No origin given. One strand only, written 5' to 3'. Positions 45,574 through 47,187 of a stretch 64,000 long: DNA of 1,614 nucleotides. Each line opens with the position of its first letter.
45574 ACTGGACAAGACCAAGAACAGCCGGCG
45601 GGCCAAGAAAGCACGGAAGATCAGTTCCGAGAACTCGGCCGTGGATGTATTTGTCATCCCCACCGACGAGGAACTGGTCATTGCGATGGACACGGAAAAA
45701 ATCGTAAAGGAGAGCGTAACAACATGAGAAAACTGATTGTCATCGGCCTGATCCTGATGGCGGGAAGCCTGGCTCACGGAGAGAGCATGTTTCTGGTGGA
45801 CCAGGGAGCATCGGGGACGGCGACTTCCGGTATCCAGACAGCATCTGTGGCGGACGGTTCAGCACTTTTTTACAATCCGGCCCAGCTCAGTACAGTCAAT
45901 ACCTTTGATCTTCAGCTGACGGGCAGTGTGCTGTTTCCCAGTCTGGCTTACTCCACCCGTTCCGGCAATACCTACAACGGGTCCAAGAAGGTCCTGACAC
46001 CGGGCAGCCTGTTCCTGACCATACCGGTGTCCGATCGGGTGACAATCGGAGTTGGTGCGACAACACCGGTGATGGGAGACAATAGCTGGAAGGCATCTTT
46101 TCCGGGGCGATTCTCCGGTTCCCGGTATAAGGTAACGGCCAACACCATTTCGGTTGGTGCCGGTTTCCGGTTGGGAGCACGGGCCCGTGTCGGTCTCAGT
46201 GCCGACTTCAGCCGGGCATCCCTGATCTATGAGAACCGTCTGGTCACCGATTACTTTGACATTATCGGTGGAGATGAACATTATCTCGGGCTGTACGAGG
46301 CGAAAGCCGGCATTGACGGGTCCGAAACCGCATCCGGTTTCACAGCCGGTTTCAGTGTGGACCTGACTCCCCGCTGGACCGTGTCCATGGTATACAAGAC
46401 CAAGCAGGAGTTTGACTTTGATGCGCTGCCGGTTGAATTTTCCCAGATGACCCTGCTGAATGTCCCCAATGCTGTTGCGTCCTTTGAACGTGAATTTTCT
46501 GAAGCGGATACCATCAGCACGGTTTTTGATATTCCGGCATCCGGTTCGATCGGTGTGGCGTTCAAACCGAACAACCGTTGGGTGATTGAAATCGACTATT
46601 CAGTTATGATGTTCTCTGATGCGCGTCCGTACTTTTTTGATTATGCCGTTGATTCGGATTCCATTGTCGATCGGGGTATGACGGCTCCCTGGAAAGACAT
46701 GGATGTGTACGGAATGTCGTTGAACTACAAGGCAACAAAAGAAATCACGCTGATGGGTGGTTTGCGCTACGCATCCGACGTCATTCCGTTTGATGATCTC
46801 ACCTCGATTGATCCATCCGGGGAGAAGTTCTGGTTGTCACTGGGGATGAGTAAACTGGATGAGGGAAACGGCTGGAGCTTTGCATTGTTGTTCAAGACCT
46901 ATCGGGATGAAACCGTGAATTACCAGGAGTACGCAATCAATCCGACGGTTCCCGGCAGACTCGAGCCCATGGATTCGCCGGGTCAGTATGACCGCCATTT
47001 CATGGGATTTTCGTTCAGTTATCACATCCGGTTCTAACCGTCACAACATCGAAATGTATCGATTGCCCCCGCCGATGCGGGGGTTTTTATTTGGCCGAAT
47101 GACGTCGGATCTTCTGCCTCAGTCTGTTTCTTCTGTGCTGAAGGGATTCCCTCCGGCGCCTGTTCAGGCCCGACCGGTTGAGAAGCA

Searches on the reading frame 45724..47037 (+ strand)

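Call 47: search_protein_families(library=ncbifam, proteins=[window:45724-47037:+])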
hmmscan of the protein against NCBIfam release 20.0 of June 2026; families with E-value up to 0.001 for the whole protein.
window:45724-47037:+ (437 aa): 1 family
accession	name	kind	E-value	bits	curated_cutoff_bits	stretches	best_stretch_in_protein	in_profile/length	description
NF053685.1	BamG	equivalog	9e-08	31.6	250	1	34-351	28-328/397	BamG family beta-barrel-assembly machinery protein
